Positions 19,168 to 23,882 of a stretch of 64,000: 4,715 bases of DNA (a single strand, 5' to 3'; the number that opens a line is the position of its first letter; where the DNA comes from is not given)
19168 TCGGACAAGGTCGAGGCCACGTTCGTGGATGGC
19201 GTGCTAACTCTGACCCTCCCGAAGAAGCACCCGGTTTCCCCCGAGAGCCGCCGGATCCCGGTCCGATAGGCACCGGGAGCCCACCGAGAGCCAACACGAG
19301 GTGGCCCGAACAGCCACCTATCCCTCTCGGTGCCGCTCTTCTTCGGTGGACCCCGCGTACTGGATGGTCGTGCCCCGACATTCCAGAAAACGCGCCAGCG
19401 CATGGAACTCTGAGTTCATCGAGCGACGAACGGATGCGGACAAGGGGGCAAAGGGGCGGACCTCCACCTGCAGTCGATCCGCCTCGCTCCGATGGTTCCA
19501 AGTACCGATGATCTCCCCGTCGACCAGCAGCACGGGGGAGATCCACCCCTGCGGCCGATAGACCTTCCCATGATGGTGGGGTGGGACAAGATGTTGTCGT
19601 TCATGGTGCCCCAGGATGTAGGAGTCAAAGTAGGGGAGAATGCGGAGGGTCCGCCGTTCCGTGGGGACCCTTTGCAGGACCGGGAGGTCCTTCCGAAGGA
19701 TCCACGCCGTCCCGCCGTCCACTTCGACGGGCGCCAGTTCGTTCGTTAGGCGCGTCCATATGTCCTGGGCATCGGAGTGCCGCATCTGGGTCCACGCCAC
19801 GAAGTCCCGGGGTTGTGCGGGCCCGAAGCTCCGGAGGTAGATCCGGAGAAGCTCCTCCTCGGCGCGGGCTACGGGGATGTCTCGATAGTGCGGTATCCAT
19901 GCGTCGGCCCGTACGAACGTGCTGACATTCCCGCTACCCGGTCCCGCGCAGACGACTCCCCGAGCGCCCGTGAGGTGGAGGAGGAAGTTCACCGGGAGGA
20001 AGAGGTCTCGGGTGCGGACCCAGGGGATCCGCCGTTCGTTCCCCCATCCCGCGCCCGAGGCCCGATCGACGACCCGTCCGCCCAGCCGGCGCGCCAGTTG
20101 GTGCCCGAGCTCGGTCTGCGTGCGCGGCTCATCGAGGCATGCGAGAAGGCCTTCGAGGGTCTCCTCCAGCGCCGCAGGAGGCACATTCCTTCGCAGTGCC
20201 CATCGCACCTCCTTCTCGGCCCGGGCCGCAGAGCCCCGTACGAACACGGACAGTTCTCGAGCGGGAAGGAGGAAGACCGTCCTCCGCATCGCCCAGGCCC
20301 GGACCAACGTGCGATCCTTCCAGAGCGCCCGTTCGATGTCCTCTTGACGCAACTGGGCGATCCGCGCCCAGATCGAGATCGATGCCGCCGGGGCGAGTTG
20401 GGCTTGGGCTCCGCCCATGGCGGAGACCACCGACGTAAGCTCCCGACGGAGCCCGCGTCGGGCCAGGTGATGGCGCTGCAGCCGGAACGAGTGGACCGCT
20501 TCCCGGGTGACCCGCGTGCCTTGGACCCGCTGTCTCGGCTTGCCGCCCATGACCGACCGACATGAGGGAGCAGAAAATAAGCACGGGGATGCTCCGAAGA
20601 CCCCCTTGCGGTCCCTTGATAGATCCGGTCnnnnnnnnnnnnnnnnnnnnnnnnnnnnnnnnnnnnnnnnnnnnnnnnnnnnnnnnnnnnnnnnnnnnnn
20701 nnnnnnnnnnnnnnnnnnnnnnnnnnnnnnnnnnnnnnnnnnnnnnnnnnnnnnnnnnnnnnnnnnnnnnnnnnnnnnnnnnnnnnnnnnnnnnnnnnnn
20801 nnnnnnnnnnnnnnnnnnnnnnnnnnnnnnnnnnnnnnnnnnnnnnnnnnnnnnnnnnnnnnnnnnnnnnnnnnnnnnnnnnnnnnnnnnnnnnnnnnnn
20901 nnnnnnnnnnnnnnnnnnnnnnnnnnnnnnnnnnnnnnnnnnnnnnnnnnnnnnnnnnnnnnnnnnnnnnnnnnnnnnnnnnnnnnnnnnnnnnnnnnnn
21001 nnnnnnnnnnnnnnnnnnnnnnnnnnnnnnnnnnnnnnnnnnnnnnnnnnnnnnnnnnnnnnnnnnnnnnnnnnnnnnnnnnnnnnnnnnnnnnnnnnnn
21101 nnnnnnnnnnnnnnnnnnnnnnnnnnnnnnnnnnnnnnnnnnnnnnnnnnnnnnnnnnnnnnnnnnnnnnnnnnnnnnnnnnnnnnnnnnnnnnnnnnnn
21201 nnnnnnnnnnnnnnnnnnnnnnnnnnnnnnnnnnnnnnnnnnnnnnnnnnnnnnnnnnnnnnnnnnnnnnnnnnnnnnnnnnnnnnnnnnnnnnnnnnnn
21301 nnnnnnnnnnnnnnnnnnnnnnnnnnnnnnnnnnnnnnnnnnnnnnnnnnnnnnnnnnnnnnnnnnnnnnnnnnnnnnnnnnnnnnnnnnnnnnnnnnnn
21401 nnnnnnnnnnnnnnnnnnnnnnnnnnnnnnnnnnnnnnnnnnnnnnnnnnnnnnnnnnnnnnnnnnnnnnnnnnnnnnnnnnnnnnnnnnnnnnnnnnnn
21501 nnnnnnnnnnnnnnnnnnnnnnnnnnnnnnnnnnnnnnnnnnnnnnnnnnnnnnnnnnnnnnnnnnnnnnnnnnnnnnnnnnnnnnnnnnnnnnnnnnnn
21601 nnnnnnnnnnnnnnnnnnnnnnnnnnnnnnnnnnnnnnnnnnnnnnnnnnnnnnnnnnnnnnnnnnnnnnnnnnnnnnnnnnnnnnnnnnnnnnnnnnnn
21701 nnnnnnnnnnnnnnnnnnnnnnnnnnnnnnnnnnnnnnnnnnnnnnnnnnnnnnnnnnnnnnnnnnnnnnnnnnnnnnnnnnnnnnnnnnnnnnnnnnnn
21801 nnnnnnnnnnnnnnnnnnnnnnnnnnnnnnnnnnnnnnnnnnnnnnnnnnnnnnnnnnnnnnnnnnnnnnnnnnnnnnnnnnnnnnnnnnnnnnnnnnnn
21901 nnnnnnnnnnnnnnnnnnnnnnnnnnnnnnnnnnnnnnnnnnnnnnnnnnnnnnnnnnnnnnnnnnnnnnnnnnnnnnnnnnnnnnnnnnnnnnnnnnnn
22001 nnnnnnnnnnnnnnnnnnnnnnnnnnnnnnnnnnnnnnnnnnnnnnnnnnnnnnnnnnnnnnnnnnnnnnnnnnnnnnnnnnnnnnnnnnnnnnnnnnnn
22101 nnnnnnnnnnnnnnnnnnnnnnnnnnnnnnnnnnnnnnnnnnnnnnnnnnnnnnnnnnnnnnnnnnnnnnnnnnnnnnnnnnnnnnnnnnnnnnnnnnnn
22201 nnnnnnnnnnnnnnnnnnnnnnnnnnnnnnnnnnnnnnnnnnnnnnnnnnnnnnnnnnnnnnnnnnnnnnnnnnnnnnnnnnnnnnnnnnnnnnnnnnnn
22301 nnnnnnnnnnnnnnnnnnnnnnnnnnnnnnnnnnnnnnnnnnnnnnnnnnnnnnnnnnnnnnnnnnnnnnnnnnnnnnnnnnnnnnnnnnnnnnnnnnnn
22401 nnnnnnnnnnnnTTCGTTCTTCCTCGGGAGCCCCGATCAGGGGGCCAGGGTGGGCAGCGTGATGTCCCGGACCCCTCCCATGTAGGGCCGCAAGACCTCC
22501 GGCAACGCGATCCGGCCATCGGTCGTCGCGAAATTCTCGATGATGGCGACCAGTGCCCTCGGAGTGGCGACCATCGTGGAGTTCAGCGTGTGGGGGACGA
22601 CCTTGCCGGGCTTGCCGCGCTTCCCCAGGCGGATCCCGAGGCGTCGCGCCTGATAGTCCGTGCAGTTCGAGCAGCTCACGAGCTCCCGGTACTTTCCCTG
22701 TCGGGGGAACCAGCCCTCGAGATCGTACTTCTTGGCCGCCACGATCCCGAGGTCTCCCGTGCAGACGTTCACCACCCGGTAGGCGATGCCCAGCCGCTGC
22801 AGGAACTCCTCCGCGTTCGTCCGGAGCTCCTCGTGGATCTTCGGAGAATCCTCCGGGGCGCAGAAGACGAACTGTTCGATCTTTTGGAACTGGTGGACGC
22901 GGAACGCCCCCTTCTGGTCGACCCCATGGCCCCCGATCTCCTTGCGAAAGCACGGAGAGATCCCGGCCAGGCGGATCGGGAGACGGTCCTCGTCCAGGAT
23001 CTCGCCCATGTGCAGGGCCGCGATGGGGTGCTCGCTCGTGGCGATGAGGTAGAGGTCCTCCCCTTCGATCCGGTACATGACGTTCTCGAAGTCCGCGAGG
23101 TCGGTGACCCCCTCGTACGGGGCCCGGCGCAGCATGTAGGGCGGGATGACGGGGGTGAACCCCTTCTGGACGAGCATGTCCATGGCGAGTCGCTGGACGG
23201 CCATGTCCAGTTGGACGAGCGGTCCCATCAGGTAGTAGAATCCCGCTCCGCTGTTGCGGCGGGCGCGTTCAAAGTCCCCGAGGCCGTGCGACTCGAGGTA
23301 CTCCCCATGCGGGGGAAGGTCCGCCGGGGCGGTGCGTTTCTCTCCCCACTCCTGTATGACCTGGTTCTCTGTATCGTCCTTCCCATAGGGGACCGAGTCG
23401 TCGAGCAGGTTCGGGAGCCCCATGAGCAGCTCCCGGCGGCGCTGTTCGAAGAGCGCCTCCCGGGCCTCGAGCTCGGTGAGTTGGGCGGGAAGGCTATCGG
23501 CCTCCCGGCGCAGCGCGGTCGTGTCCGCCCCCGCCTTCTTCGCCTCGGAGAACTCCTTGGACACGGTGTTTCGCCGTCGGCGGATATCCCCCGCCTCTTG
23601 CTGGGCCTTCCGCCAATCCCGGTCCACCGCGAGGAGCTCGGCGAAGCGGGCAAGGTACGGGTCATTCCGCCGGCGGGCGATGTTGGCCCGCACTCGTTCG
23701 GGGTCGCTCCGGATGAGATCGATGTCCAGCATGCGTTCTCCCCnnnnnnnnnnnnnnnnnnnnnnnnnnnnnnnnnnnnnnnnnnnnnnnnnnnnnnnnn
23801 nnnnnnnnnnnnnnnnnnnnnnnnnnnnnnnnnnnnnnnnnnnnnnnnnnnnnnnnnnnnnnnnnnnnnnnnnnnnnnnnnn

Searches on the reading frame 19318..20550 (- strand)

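Call 26: search_protein_families(library=pfam, proteins=[window:19318-20550:-], max_evalue=0.00001)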
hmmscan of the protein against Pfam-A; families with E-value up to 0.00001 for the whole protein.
window:19318-20550:- (410 aa): 1 family
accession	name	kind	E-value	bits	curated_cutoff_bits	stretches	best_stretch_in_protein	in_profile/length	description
PF06224.18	AlkZ-like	-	4.7e-63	214.3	25.9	1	42-388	1-329/329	DNA glycosylase AlkZ-like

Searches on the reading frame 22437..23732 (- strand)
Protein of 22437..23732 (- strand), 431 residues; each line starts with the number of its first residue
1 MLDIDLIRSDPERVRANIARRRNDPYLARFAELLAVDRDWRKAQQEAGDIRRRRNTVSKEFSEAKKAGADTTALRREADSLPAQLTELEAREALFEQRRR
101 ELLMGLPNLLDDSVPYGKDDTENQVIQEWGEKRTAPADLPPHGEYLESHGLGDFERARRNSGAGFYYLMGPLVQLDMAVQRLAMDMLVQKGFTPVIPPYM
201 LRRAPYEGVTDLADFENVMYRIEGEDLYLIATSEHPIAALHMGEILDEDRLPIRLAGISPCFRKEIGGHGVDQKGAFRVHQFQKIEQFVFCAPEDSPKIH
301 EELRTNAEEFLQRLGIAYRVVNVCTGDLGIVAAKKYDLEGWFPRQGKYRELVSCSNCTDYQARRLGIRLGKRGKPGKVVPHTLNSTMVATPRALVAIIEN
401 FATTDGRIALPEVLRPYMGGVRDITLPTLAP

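Call 27: search_protein_families(library=pfam, proteins=[window:22437-23732:-], max_evalue=0.00001)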
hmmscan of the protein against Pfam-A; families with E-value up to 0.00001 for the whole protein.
window:22437-23732:- (431 aa): 2 families
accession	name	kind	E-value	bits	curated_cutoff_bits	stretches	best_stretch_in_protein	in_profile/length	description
PF00587.30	tRNA-synt_2b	-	1.1e-42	146.5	29.3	1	223-401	7-179/179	tRNA synthetase class II core domain (G, H, P, S and T)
PF02403.27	Seryl_tRNA_N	-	2e-23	83.1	28.2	1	1-109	1-107/108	Seryl-tRNA synthetase N-terminal domain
